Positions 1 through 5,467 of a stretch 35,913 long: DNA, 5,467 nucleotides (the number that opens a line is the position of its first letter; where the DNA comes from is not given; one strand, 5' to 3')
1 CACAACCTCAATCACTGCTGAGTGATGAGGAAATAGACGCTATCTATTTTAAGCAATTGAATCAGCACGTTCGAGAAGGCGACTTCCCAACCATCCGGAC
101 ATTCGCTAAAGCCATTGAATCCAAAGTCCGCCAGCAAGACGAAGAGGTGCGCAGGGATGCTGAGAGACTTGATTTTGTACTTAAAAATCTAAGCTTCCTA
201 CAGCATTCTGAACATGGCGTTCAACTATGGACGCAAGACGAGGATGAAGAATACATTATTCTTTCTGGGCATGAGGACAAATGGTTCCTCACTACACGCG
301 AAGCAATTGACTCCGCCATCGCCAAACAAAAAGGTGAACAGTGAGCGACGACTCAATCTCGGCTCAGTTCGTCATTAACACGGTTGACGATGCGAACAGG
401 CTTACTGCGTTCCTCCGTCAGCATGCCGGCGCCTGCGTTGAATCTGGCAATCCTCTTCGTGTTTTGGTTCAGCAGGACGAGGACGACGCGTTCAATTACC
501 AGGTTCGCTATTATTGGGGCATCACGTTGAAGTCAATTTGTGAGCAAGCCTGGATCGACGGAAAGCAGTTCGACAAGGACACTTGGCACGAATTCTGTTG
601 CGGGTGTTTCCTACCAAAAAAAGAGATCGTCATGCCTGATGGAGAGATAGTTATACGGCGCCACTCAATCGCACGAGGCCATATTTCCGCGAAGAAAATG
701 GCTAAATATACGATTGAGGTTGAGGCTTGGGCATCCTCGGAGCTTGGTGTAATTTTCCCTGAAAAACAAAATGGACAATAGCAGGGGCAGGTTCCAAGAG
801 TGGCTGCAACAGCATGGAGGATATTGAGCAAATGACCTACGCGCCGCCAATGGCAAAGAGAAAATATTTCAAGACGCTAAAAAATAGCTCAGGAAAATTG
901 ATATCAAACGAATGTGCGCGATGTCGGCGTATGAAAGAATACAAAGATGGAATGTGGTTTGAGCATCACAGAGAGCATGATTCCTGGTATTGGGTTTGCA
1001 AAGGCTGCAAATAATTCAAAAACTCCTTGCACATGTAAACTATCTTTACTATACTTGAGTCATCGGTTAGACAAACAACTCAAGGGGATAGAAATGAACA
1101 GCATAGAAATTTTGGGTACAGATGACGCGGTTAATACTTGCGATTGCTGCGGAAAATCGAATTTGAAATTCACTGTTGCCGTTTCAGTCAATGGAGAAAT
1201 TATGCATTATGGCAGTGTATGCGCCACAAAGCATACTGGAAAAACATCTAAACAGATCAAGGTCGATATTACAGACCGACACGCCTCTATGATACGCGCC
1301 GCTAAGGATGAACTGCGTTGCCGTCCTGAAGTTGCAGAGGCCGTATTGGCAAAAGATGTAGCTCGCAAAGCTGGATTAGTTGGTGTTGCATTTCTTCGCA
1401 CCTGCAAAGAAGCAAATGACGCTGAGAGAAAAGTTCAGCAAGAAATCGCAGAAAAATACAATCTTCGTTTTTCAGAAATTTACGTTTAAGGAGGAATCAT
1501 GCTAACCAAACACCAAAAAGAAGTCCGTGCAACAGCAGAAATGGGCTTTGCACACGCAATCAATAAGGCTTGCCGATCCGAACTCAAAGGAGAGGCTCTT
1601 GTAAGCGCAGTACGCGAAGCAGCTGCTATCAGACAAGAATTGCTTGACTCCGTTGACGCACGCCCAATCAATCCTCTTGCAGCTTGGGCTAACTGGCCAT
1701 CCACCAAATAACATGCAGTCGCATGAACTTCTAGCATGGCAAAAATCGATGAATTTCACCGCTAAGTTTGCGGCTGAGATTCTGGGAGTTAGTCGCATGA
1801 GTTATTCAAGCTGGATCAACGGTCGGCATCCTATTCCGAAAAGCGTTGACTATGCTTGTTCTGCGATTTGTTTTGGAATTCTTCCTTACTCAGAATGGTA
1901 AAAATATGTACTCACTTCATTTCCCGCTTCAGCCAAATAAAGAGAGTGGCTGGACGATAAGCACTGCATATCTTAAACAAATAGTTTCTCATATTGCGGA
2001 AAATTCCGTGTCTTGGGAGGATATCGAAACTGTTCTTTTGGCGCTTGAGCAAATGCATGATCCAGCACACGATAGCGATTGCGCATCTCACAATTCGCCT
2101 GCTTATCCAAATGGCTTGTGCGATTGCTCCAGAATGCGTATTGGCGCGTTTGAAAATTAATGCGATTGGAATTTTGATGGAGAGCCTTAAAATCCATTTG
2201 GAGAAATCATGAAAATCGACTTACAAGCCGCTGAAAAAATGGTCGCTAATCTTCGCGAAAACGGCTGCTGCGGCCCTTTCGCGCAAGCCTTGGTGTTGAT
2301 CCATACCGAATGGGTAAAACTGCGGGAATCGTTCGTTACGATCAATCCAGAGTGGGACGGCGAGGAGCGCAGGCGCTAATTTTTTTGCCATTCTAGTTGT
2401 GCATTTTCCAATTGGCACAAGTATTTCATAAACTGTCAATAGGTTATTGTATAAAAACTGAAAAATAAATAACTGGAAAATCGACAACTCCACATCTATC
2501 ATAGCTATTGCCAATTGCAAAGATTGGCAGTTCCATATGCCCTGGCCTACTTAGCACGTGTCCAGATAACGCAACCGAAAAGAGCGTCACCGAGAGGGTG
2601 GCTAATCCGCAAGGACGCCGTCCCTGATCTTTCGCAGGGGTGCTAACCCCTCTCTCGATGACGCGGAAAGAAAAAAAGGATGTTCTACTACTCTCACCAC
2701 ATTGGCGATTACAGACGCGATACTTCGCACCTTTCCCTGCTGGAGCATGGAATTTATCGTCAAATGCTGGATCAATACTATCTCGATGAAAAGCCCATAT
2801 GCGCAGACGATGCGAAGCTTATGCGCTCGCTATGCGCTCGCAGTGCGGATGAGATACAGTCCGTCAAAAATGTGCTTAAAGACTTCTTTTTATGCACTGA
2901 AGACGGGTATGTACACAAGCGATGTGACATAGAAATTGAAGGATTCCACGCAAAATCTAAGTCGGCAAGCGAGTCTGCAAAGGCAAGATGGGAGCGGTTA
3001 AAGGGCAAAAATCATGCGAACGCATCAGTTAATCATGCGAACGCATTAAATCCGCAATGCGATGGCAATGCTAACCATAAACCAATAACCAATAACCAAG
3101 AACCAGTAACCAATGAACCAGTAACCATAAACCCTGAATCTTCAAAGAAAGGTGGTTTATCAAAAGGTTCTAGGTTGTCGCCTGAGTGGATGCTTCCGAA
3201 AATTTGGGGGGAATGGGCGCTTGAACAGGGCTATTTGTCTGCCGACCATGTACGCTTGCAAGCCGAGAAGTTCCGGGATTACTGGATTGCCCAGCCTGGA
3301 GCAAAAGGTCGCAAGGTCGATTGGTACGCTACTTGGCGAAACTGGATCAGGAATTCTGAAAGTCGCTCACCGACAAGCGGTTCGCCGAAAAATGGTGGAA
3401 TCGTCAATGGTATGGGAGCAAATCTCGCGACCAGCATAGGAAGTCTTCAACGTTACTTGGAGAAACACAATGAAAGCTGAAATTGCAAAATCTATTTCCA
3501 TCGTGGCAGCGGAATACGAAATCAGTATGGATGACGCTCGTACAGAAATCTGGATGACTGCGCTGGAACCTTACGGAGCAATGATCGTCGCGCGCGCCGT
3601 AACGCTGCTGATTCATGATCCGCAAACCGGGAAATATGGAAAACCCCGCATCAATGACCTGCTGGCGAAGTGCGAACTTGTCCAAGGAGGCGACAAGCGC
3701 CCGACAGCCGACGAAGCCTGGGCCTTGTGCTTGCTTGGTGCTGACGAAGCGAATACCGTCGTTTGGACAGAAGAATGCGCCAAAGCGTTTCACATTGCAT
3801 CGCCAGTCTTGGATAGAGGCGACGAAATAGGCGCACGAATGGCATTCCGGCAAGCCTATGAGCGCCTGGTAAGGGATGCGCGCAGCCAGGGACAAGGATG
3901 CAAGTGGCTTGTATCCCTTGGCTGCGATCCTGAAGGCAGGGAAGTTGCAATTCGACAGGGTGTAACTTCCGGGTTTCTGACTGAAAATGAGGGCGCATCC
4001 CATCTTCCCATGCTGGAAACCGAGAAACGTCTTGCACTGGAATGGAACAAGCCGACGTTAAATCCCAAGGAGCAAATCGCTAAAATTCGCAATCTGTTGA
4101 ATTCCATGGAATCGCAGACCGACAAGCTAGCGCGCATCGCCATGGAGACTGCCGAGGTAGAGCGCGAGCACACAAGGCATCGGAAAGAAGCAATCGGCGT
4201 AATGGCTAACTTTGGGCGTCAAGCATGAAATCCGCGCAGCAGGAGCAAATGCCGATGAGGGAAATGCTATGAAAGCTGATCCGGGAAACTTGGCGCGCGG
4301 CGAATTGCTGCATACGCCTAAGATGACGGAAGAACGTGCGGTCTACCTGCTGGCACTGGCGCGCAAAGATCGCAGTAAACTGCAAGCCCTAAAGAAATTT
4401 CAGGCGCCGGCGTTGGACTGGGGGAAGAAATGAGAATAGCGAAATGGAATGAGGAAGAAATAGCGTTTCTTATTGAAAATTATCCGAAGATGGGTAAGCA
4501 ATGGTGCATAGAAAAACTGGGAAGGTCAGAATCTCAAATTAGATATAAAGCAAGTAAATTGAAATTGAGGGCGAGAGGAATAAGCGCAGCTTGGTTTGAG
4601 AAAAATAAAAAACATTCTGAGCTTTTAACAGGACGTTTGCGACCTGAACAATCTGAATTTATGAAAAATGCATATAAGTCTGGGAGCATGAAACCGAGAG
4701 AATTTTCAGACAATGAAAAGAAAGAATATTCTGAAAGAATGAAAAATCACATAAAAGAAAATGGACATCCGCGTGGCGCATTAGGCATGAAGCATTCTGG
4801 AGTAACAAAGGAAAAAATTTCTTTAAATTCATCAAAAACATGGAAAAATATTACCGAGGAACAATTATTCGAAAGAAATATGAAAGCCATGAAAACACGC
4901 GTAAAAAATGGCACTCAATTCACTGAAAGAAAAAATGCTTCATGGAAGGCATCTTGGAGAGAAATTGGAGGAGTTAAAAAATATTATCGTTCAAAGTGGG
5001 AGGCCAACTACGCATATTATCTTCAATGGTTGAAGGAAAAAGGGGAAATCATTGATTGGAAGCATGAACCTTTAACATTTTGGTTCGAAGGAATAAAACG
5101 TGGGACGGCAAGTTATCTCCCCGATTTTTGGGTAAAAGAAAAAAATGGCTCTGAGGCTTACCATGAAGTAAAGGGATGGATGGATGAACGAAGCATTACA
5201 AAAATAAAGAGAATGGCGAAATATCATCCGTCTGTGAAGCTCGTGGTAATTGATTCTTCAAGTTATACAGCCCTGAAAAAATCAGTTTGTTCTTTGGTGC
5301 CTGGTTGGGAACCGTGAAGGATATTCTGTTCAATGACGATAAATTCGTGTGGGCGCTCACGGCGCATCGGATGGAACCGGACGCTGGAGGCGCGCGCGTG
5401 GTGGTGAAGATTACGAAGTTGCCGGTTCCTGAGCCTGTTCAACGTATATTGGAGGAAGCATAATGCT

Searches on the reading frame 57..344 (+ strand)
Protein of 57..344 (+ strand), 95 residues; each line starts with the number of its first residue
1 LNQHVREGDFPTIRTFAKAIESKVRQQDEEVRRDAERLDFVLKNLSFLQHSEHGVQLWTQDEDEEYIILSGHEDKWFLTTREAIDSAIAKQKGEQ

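Call 19: search_protein_families(library=phrogs, proteins=[window:57-344:+])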
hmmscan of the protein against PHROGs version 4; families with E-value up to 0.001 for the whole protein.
window:57-344:+ (95 aa): 0 families

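Call 45: search_protein_families(library=pfam, alignment_id=A3, max_evalue=0.01)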
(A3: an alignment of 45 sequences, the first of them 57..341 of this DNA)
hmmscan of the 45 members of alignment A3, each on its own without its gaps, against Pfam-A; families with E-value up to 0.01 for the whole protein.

A. member 1, window:57-341:+ (95 aa): 0 families

B. families by the number of members that match (of 45 scanned): 7 families
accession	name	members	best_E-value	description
PF22253.2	DUF6948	1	2e-25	Domain of unknown function (DUF6948)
PF25612.1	DUF7940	1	1.2e-09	Family of unknown function (DUF7940)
PF01541.30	GIY-YIG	1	8.8e-06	GIY-YIG catalytic domain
PF14354.12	Lar_restr_allev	1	4.5e-05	Restriction alleviation protein Lar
PF01381.28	HTH_3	1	0.00029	Helix-turn-helix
PF22807.2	TrAA12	1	0.00061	TrAA12-like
PF15053.11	Njmu-R1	1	0.0073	Njmu-R1-like protein family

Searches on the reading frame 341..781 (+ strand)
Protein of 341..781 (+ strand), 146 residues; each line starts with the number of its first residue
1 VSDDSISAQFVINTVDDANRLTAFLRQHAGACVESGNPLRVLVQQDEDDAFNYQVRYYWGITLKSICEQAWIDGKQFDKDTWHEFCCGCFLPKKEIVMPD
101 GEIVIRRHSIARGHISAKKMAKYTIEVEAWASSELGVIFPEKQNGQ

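Call 9: search_protein_families(library=pfam, proteins=[window:341-781:+], max_evalue=0.01)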
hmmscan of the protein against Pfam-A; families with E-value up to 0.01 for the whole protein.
window:341-781:+ (146 aa): 1 family
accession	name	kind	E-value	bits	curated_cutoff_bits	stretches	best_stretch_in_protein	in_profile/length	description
PF05772.17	NinB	-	0.0044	17.3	23.8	1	17-139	12-130/131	NinB protein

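Call 19: search_protein_families(library=phrogs, proteins=[window:341-781:+])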
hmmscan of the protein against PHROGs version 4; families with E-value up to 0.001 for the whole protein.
window:341-781:+ (146 aa): 1 family
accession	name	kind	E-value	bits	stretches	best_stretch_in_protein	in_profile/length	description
phrog_72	-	DNA, RNA and nucleotide metabolism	5.7e-13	50.3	1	7-144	9-147/161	NinB/ Orf homologous recombination mediator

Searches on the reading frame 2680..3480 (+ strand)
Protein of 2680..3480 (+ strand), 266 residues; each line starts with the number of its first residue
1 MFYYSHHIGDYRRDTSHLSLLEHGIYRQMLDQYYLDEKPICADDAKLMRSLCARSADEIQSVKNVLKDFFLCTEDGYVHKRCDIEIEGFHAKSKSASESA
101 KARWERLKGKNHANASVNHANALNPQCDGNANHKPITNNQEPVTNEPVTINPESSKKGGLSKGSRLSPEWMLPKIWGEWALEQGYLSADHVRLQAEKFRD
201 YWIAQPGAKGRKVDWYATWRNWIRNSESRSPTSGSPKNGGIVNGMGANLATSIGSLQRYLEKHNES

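Call 9: search_protein_families(library=pfam, proteins=[window:2680-3480:+], max_evalue=0.01)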
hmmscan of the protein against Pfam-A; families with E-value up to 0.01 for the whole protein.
window:2680-3480:+ (266 aa): 1 family
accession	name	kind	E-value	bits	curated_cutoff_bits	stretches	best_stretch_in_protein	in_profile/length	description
PF07120.17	DUF1376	-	1e-29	103.2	30.1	1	3-87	2-86/86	Protein of unknown function (DUF1376)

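Call 19: search_protein_families(library=phrogs, proteins=[window:2680-3480:+])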
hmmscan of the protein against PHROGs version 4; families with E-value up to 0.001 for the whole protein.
window:2680-3480:+ (266 aa): 9 families
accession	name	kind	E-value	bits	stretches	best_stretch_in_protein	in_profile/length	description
phrog_3992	-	DNA, RNA and nucleotide metabolism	2.5e-50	172.9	1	1-248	5-292/345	primosomal protein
phrog_12767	-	unknown function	1.2e-39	137.6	1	1-147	1-150/324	-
phrog_9327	-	DNA, RNA and nucleotide metabolism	3.6e-35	122.9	1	1-157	4-167/276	primosomal protein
phrog_4118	-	DNA, RNA and nucleotide metabolism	8.9e-34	118.3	1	1-146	1-163/315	primosomal protein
phrog_21472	-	unknown function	2.2e-31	110.6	1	1-141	4-136/299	-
phrog_6451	-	DNA, RNA and nucleotide metabolism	6.3e-30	105.8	1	1-180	1-189/272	primosomal protein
phrog_6950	-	unknown function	3.4e-22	80.1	1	1-102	1-103/415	-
phrog_1408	-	DNA, RNA and nucleotide metabolism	7.3e-15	56.2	1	94-233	130-261/302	replication initiation protein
phrog_11896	-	DNA, RNA and nucleotide metabolism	6.1e-10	40.4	1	119-215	129-224/225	primosomal protein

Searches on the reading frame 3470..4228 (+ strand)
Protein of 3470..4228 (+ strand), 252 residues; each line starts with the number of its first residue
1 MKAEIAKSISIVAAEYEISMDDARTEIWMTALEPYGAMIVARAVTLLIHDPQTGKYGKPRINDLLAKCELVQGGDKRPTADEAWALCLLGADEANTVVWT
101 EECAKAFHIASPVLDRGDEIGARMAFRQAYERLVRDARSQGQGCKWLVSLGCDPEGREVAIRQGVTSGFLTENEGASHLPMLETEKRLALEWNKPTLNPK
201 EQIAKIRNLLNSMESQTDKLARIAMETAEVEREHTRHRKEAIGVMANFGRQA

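Call 9: search_protein_families(library=pfam, proteins=[window:3470-4228:+], max_evalue=0.01)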
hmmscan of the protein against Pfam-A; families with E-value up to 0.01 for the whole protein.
window:3470-4228:+ (252 aa): 0 families

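Call 19: search_protein_families(library=phrogs, proteins=[window:3470-4228:+])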
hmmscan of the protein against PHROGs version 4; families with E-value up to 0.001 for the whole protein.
window:3470-4228:+ (252 aa): 3 families
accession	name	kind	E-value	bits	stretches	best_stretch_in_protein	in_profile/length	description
phrog_6028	-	unknown function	1.5e-46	160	1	2-242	7-250/265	-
phrog_1524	-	unknown function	2.1e-07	32.1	1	79-235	88-207/252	-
phrog_9804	-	unknown function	0.00029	21.6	0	6-86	7-89/214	-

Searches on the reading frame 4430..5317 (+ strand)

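Call 9: search_protein_families(library=pfam, proteins=[window:4430-5317:+], max_evalue=0.01)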
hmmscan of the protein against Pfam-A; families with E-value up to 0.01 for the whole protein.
window:4430-5317:+ (295 aa): 2 families
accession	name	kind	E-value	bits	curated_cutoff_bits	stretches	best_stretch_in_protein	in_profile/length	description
PF06356.17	DUF1064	-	5.3e-06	27.3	24.7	1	185-279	15-115/117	Protein of unknown function (DUF1064)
PF08722.17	Tn7_TnsA-like_N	-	0.0066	17.4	26.5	1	206-248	3-49/85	TnsA-like endonuclease N terminal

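Call 19: search_protein_families(library=phrogs, proteins=[window:4430-5317:+])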
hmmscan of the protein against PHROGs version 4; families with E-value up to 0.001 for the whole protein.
window:4430-5317:+ (295 aa): 7 families
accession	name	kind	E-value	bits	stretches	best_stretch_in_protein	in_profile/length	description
phrog_190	-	DNA, RNA and nucleotide metabolism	1.4e-23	84.8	1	5-278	50-286/338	Holliday junction resolvase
phrog_9019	-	DNA, RNA and nucleotide metabolism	2.9e-10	41.4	1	167-267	42-128/160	Holliday junction resolvase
phrog_945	-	DNA, RNA and nucleotide metabolism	8e-08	33.1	1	183-285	11-100/145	endonuclease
phrog_21138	-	unknown function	9.1e-07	30.7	1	186-265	15-83/198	-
phrog_29037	-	DNA, RNA and nucleotide metabolism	3.4e-05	24.5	1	94-277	46-212/241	endonuclease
phrog_323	-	transcription regulation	4e-05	24.3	1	4-159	147-290/319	transcriptional regulator, D5-like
phrog_14101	-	transcription regulation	0.00013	23.4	1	4-75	5-72/103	transcriptional regulator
